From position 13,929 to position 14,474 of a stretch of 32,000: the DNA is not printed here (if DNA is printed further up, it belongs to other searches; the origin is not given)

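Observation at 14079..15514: An ACP sits where E3 should be, translationally coupled to the E2 acyltransferase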

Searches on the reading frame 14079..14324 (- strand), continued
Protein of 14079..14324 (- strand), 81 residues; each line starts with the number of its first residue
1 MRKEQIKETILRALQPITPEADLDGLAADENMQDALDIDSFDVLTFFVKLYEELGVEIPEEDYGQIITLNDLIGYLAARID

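Call 55: find_encoding_contigs(protein=P0004, flank=10000, max_places=2)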
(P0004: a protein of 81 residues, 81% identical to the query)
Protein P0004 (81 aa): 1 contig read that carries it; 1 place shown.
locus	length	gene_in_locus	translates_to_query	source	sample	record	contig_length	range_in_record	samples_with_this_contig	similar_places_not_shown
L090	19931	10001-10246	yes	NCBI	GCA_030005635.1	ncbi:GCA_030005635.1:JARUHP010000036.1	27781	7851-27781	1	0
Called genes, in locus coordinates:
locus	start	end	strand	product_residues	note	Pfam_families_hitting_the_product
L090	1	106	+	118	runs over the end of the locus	PF00126:HTH_1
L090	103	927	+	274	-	PF13531:SBP_bac_11, PF01547:SBP_bac_1 (faint)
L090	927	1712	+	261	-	PF00528:BPD_transp_1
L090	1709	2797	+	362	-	PF00005:ABC_tran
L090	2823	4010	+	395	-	PF03453:MoeA_N, PF00994:MoCF_biosynth, PF03454:MoeA_C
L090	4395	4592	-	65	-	-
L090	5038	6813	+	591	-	PF00501:AMP-binding, PF13193:AMP-binding_C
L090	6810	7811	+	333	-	PF00676:E1_dh, PF02775:TPP_enzyme_C (weak), PF00456:Transketolase_N (weak)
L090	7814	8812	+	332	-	PF02779:Transket_pyr, PF02780:Transketolase_C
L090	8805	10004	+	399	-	PF00364:Biotin_lipoyl, PF25997:BSH_YhbJ (weak), PF02817:E3_binding, PF00198:2-oxoacid_dh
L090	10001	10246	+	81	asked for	PF00550:PP-binding (weak)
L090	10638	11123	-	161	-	-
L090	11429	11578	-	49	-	-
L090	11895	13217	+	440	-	PF13487:HD_5, PF01966:HD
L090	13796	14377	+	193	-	PF00903:Glyoxalase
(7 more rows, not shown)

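Call 64: search_dna_similar(query=window:14079-14324:-, collection=plasmids, mode=protein, max_evalue=1e-8, max_rows=40)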
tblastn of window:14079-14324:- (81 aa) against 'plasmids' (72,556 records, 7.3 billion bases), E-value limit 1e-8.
Records with a match: 18; places in all: 22; records where one place covers at least 80% of the query: 16.
Best place of each record, by identity: <60% 18.
By first word of the organism name: Rhodococcus 9; Cupriavidus 3; Burkholderia 2; Paraburkholderia 1; Azospirillum 1; Ralstonia 1; Photobacterium 1.
By predicted mobility (MOB-suite, as given by PLSDB): non-mobilizable 13; mobilizable 4; conjugative 1.
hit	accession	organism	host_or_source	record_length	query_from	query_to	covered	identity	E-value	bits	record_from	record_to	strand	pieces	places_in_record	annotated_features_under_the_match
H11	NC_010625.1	Paraburkholderia phymatum STM815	-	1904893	1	78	96%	43.6%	2e-13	70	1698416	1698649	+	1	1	record has no annotation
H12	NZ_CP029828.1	Burkholderia sp. JP2-270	sigle cell,rice rhizosphere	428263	1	76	94%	43.4%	3e-14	72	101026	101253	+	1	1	phosphopantetheine-binding protein | dihydrolipoamide acetyltransferase family protein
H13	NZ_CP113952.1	Rhodococcus sp. JS3073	culture,soil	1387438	4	80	95%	42.9%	8e-10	60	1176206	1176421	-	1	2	record has no annotation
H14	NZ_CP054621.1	Azospirillum oryzae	cell culture,soil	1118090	1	78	96%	41.0%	6e-12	66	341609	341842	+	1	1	record has no annotation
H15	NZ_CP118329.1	Rhodococcus sp. DK17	pure culture,crude oil-contaminated soil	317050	4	78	93%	42.7%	8e-11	62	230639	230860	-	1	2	phosphopantetheine-binding protein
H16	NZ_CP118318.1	Rhodococcus sp. DK180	pure culture,crude oil-contaminated soil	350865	4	78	93%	42.7%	8e-11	62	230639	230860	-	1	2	phosphopantetheine-binding protein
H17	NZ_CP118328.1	Rhodococcus sp. DK17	pure culture,crude oil-contaminated soil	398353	1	79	98%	40.5%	2e-13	71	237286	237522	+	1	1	acyl carrier protein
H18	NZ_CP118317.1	Rhodococcus sp. DK180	pure culture,crude oil-contaminated soil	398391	1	79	98%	40.5%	2e-13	71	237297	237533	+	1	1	acyl carrier protein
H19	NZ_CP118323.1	Rhodococcus sp. DK176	pure culture,crude oil-contaminated soil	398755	1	79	98%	40.5%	2e-13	71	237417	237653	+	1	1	acyl carrier protein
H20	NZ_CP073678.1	Cupriavidus sp. KK10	Isolate,A bacterial consortium from ...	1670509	1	78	96%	39.7%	8e-13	68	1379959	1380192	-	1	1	none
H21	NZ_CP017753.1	Cupriavidus sp. USMAHM13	cell culture,Paddy field, Sungai Manik, ...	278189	1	78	96%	39.7%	3e-12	67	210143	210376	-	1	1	acyl carrier protein | dihydrolipoamide acetyltransferase family protein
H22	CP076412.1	Ralstonia wenshanensis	soil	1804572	1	77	95%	40.3%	9e-13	68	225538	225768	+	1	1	acyl carrier protein | 2-oxo acid dehydrogenase subunit E2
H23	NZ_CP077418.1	Rhodococcus qingshengii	pure culture,oil-contaminated water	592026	6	80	93%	41.3%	7e-14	71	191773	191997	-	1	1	acyl carrier protein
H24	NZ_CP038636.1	Cupriavidus oxalaticus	whole organism,sewage sludge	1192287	1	78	96%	38.5%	8e-12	66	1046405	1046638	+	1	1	none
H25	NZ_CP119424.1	Photobacterium sp. DA100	-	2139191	1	76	94%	39.5%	2e-10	62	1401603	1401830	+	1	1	none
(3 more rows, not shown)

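Call 65: get_annotated_region(hit=H17, flank=12000)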
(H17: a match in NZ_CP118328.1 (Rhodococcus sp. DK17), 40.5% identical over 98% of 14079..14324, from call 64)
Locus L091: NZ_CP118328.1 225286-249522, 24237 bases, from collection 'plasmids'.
description: Rhodococcus sp. DK17 plasmid pDK1, complete sequence
organism: Rhodococcus sp. DK17 (NCBI taxid 186196)
taxonomy: Bacteria; Actinomycetota; Actinomycetes; Mycobacteriales; Nocardiaceae; Rhodococcus; Rhodococcus sp. DK17
host: -; source: pure culture,crude oil-contaminated soil; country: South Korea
typing (MOB-suite, as given by PLSDB): non-mobilizable; replicon rep_cluster_313
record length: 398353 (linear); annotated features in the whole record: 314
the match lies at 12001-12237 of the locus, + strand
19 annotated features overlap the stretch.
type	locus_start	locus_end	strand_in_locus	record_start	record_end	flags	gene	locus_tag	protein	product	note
CDS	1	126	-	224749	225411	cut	-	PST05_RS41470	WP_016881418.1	hypothetical protein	-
CDS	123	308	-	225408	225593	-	-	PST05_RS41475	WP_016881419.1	hypothetical protein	-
CDS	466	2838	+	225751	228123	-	ppsA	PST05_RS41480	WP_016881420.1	phosphoenolpyruvate synthase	GO:0016310 - phosphorylation [Evidence IEA]; GO:0006090 - pyruvate metabolic process [Evidence IEA]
CDS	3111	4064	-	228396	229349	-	-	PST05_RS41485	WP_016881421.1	1-phosphofructokinase family hexose kinase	-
CDS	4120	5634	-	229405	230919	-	-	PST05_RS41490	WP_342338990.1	AAA family ATPase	-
CDS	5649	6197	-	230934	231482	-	-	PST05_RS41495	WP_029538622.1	GNAT family N-acetyltransferase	-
CDS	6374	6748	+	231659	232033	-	-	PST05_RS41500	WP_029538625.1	hypothetical protein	-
CDS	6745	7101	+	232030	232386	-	-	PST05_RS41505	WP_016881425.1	dsRBD fold-containing protein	-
CDS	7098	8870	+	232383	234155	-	acsA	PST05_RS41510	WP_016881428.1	acetate--CoA ligase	-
CDS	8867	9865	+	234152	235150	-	pdhA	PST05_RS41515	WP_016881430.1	pyruvate dehydrogenase (acetyl-transferring) E1 component subunit alpha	GO:0006086 - acetyl-CoA biosynthetic process from pyruvate [Evidence IEA]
CDS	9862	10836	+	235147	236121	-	-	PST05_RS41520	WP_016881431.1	alpha-ketoacid dehydrogenase subunit beta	-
CDS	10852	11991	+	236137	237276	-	-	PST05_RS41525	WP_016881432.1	dihydrolipoamide acetyltransferase family protein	GO:0006096 - glycolytic process [Evidence IEA]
CDS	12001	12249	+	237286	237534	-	-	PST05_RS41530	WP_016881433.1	acyl carrier protein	GO:0006633 - fatty acid biosynthetic process [Evidence IEA]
CDS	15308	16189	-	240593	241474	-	-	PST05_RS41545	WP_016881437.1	universal stress protein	-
CDS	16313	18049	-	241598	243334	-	-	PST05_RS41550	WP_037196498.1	GAF domain-containing sensor histidine kinase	-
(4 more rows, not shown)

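Call 66: predict_structure(alignment_id=A2)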
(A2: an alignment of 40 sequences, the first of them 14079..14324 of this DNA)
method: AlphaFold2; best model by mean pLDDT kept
length: 81 residues; sequences in the alignment: 40
mean_pLDDT: 92.5   pTM: 0.80
mean pLDDT of the five models: 92.5, 92.3, 92.2, 91.7, 84.1
residues with pLDDT >= 90: 71; 70-90: 10; 50-70: 0; < 50: 0
segments of 3 or more residues with pLDDT < 50: none
pLDDT, mean of each block of 10 residues (from residue 1): 92 91 88 93 95 94 94 95 77
secondary structure, 60 per line:
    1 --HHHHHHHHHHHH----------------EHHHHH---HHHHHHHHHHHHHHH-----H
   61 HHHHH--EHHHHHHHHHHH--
elements in order: H3-14 H32-36 H40-54 H60-65 H69-79

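Call 68: search_protein_representatives(alignment_id=A2)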
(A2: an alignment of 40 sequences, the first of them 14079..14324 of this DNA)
Query: 40 sequences, 81 profile positions. Proteins with E-value up to 0.001 (for the whole library): 11215; up to 1e-10: 1086; up to 1e-30: 3. The best 150 are listed.
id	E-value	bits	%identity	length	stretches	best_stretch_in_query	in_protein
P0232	8.1e-34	131.5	-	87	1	1-80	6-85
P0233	4.3e-31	122.8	-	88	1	1-79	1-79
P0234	4.4e-31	122.8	-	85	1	2-80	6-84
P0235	1.5e-30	121.0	-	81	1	1-80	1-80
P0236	2.5e-30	120.4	-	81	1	1-79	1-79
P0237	2.7e-29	117.0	-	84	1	1-80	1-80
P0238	3.8e-28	113.4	-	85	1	1-78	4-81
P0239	8.6e-28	112.2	-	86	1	3-81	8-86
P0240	8.7e-28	112.2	-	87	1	1-80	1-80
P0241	2.3e-27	110.9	-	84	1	4-78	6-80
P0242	4.1e-27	110.1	-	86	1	1-80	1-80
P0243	4.9e-27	109.8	-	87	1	1-80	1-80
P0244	8.0e-27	109.1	-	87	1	1-79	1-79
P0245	9.1e-27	109.0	-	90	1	1-80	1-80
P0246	9.9e-27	108.8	-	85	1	1-80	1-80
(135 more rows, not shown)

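Call 71: fold_search(model_id=the predicted structure, library=pdb)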
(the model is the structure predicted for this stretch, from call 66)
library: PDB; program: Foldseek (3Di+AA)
matches with E <= 10: 345; with E <= 0.001: 21
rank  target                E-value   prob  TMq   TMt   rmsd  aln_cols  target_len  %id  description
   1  6zr2_U                1.8e-04  1.00  0.78  0.74   2.2        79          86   23  Cryo-EM structure of respiratory complex I in the active state from Mus musculus at 3.1 A (released 2020-10-21)
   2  6lvu_A                2.4e-04  1.00  0.85  0.88   1.5        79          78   20  Crystal structure of apo acyl carrier protein from Thermotoga maritima (released 2020-04-22)
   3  1x3o                  3.4e-04  1.00  0.84  0.85   1.7        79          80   23  Crystal structure of the acyl carrier protein from thermus thermophilus HB8 (released 2006-05-16)
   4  2dnw_MODEL_1_A        3.8e-04  1.00  0.77  0.65   2.2        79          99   23  Solution structure of RSGI RUH-059, an ACP domain of acyl carrier protein, mitochondrial [Precursor] from huma (released 2006-10-26)
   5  7qsd_U                4.1e-04  1.00  0.77  0.73   2.2        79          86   24  Bovine complex I in the active state at 3.1 A (released 2022-03-02)
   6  8zo8_AC               4.6e-04  1.00  0.77  0.72   2.3        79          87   24  Respirasome open state 3 in presence of metformin (SC-MetO3) (released 2025-11-19)
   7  9mvz_G                4.9e-04  1.00  0.84  0.84   1.6        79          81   24  Tripartite complex of MmpL5-S5-AcpM from Mycolicibacterium smegmatis (released 2025-07-30)
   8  9n50_C                5.6e-04  1.00  0.77  0.76   2.5        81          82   23  Crosslinked Crystal Structure of Human Mitochondrial Ketosynthase, OXSM, and Crosslinker-crypto Human Mitochondrial Ac (released 2025-09-24)
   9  9bxv_O                5.9e-04  1.00  0.77  0.75   2.3        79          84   24  Respiratory supercomplex I III (released 2025-08-06)
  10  6zk9_j                6.3e-04  1.00  0.79  0.78   2.2        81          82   25  Peripheral domain of open complex I during turnover (released 2020-10-07)
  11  7b93_T                6.3e-04  1.00  0.77  0.78   2.4        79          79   23  Cryo-EM structure of mitochondrial complex I from Mus musculus inhibited by IACS-2858 at 3.0 A (released 2021-05-26)
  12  6zr2_T                6.3e-04  1.00  0.74  0.78   2.3        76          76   24  Cryo-EM structure of respiratory complex I in the active state from Mus musculus at 3.1 A (released 2020-10-21)
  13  9smi_T                7.2e-04  1.00  0.78  0.76   2.2        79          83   24  Reduced bovine complex I in lipid nanodisc, NADH-deactive (released 2026-03-18)
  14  7bvc_P                7.6e-04  1.00  0.84  0.76   1.7        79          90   24  Cryo-EM structure of Mycobacterium smegmatis arabinosyltransferase EmbA-EmbB-AcpM2 in complex with ethambutol (released 2020-04-29)
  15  7tgh_AB               7.6e-04  1.00  0.80  0.60   1.6        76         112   20  Cryo-EM structure of respiratory super-complex CI+III2 from Tetrahymena thermophila (released 2022-04-06)
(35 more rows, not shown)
